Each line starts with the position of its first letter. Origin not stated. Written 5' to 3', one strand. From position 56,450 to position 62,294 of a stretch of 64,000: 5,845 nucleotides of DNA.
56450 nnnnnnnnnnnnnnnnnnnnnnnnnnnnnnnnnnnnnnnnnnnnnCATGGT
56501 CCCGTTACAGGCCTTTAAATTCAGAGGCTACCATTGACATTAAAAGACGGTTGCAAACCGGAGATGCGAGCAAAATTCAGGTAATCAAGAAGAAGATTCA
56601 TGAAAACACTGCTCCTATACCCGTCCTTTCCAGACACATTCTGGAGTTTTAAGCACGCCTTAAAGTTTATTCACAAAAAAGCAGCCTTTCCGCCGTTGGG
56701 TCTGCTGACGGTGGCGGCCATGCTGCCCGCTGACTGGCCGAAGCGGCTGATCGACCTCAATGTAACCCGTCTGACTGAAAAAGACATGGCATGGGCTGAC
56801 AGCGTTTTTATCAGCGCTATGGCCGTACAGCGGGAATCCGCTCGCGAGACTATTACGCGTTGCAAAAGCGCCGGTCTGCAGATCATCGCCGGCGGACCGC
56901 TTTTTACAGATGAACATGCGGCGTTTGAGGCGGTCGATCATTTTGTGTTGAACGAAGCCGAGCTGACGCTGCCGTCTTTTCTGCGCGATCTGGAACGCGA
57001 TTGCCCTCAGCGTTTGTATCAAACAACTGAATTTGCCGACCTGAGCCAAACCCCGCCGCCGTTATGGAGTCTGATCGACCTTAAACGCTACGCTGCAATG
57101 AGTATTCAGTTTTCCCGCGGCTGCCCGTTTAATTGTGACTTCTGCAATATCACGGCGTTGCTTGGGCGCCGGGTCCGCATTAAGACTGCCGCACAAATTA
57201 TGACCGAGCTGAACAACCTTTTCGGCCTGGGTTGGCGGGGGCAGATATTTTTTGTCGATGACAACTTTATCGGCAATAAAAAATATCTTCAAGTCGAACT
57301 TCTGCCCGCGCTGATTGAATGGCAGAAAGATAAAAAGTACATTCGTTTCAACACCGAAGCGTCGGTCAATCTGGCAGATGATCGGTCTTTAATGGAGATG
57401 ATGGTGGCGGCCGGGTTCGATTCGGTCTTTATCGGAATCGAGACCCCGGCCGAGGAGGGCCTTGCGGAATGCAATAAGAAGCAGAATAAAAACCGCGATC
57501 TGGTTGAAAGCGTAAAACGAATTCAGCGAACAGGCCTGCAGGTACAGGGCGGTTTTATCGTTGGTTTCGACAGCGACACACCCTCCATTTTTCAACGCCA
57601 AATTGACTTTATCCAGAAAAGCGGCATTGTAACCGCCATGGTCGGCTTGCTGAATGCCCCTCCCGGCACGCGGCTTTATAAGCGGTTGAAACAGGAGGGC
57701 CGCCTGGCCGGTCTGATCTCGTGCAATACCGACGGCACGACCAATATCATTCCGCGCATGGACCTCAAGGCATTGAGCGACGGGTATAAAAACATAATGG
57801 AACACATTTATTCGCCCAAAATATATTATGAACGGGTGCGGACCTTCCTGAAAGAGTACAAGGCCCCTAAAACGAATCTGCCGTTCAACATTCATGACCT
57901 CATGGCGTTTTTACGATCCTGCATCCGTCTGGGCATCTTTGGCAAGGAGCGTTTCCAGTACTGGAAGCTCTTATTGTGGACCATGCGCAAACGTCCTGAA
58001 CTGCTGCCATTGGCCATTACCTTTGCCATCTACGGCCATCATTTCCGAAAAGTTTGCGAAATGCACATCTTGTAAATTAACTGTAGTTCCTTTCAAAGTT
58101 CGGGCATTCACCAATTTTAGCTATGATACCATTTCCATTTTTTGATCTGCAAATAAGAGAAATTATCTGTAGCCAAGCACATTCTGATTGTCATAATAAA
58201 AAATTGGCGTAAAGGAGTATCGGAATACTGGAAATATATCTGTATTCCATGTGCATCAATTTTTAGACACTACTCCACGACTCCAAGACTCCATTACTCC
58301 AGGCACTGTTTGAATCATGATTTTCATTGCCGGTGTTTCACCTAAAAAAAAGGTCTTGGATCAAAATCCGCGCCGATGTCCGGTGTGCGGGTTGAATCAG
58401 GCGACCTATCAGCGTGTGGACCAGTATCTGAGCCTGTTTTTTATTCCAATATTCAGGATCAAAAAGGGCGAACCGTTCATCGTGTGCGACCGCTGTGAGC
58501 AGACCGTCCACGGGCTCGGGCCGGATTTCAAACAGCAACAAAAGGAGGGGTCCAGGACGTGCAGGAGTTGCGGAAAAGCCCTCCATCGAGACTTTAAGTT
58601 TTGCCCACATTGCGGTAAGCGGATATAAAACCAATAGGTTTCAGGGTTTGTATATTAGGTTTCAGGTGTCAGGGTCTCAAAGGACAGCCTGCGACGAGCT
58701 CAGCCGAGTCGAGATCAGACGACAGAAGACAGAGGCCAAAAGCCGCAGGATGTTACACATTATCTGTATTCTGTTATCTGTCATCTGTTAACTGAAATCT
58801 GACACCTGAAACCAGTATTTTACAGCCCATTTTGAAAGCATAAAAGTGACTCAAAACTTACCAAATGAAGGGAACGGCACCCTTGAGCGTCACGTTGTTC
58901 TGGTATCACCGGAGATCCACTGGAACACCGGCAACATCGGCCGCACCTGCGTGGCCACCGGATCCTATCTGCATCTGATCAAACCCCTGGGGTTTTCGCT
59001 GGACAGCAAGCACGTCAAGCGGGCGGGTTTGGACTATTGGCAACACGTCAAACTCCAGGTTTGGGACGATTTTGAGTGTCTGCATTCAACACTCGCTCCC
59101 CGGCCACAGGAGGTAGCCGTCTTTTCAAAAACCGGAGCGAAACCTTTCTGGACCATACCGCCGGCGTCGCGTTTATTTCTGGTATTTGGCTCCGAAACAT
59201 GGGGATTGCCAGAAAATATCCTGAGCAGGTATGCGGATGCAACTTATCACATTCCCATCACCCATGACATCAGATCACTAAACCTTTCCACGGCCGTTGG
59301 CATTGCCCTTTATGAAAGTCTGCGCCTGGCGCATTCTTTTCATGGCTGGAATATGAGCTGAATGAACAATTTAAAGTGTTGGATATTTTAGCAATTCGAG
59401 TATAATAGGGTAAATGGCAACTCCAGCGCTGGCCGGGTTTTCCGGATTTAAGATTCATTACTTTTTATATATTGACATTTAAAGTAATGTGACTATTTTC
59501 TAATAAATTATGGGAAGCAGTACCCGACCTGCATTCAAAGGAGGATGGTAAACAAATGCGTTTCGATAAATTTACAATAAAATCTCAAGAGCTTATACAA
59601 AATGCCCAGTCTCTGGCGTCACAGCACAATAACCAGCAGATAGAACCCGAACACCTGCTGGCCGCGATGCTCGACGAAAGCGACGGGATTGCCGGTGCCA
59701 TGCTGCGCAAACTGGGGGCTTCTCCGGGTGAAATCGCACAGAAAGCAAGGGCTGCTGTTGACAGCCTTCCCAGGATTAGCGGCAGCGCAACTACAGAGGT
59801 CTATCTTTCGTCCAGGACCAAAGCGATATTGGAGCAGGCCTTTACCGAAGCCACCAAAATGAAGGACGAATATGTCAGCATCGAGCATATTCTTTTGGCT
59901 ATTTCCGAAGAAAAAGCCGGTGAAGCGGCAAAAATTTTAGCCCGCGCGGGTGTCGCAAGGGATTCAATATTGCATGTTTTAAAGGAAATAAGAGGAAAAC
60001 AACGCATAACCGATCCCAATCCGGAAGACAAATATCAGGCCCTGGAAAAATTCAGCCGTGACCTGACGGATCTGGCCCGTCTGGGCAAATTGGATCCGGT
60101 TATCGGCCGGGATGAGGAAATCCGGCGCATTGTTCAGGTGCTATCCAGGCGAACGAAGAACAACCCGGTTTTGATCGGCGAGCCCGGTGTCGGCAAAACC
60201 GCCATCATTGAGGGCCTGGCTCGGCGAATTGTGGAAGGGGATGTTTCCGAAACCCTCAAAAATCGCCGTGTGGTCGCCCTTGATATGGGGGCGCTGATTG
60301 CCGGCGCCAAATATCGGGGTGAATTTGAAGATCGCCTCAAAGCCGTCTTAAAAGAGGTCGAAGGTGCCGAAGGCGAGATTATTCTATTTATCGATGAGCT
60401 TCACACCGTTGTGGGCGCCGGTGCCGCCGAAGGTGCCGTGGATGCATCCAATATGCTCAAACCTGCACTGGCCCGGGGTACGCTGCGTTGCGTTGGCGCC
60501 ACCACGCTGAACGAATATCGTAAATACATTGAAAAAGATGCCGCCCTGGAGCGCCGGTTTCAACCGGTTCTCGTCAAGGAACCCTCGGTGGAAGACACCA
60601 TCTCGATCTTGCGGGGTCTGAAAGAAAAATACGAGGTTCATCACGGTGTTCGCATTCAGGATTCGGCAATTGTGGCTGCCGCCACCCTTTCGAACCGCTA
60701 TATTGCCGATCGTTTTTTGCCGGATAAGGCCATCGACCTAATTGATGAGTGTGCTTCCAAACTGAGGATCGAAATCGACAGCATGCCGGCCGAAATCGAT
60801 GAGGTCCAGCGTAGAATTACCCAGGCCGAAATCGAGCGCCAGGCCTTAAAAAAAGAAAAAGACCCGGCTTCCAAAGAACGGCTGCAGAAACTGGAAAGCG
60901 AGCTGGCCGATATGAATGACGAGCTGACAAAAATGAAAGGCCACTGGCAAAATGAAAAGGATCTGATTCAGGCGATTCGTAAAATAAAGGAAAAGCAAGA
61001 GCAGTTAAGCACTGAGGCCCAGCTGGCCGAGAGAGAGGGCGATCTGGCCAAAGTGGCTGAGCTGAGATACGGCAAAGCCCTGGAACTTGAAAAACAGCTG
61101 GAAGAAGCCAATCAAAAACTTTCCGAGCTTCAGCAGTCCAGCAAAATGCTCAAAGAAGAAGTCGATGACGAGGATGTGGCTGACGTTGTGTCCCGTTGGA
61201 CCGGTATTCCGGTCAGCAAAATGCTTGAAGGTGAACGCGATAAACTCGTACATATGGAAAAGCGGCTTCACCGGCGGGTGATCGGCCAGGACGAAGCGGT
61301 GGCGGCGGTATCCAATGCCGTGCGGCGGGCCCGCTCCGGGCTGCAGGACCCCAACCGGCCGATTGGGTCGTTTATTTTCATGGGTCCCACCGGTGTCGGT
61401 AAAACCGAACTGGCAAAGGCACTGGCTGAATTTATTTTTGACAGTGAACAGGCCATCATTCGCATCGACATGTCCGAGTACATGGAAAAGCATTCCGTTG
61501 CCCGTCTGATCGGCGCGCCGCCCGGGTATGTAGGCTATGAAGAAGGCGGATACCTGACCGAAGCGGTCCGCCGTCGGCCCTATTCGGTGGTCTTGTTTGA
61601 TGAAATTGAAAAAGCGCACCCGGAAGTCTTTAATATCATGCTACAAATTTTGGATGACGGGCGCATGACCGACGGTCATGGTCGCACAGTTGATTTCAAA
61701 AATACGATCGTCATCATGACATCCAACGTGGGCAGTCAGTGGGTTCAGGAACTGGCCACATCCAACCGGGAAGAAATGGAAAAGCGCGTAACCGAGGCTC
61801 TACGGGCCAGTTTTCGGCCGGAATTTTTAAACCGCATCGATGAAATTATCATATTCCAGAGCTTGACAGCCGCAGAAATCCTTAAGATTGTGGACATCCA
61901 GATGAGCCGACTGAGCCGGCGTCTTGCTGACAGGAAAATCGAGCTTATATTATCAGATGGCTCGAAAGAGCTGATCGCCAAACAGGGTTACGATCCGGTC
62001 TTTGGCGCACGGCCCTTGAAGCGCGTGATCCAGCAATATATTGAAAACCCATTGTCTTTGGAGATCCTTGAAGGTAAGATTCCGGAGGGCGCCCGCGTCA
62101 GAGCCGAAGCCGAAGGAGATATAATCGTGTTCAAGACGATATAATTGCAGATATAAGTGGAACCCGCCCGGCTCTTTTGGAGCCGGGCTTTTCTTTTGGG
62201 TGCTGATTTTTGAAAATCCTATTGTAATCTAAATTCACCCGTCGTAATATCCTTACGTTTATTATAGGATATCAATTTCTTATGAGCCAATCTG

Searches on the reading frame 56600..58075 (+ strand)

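Call 14: search_protein_families(library=pfam, proteins=[window:56600-58075:+], max_evalue=0.001)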
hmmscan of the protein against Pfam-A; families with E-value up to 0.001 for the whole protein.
window:56600-58075:+ (491 aa): 3 families
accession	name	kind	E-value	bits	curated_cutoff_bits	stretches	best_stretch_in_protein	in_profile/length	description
PF13282.11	DUF4070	-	6.8e-41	140.1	22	1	357-487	1-136/144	Domain of unknown function (DUF4070)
PF04055.27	Radical_SAM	-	1.2e-16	61.7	29.5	1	169-333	1-161/166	Radical SAM superfamily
PF02310.24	B12-binding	-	1.8e-08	34.7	32.1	1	30-126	12-119/121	B12 binding domain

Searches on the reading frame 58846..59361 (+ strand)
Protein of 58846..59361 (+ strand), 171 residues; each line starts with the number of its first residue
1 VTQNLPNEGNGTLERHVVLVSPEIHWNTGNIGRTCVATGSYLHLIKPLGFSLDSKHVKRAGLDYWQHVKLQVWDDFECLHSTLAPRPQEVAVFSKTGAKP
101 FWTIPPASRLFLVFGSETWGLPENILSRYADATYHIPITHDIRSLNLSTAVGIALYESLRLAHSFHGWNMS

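Call 14: search_protein_families(library=pfam, proteins=[window:58846-59361:+], max_evalue=0.001)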
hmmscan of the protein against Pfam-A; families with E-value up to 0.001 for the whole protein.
window:58846-59361:+ (171 aa): 1 family
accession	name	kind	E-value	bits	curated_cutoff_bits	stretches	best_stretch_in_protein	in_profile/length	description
PF00588.24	SpoU_methylase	-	3.2e-30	105.5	29.7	1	16-156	3-142/142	SpoU rRNA Methylase family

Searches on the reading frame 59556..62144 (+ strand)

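Call 14: search_protein_families(library=pfam, proteins=[window:59556-62144:+], max_evalue=0.001)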
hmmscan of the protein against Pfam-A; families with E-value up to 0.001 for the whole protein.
window:59556-62144:+ (862 aa): 26 families (the best 25 are shown)
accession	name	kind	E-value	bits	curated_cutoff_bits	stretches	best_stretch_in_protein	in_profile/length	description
PF07724.20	AAA_2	-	6.1e-73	244.8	27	1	601-764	1-166/166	AAA domain (Cdc48 subfamily)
PF17871.7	AAA_lid_9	-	1.6e-35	121.5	22.8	1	344-446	1-103/104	AAA lid domain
PF10431.15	ClpB_D2-small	-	1.4e-27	96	21.9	1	770-849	1-80/81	C-terminal, D2-small domain, of ClpB protein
PF02861.25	Clp_N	-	2.1e-27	95.5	20.7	2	17-63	1-47/53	Clp amino terminal domain, pathogenicity island component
PF00004.35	AAA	-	3.1e-24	86.3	21.2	2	205-317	2-109/131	ATPase family associated with various cellular activities (AAA)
PF07728.20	AAA_5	-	9.4e-20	71.5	22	1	606-728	2-126/139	AAA domain (dynein-related subfamily)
PF13191.12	AAA_16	-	2e-12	48.4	32.6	1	182-243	2-83/167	AAA ATPase domain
PF13401.12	AAA_22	-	1.3e-10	42.2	27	1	605-701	7-110/130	AAA domain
PF20720.3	nSTAND3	-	1.4e-07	31.8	27.2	0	200-227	16-43/155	Novel STAND NTPase 3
PF00158.32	Sigma54_activat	-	1.6e-07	31.6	20.2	1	605-726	24-145/168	Sigma-54 interaction domain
PF01695.23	IstB_IS21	-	1.9e-06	28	24.1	0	199-266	90-153/238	IstB-like ATP binding protein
PF13238.12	AAA_18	-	2.8e-06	28.3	29.4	0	206-276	3-75/128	AAA domain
PF05621.17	TniB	-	3.7e-06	27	22.4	0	188-341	22-185/189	Bacterial TniB protein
PF13173.12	AAA_14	-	8.7e-06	26.2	27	0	607-702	6-88/129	AAA domain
PF12775.13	AAA_7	-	1.3e-05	25.3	25.8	0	606-652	36-82/181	P-loop containing dynein motor region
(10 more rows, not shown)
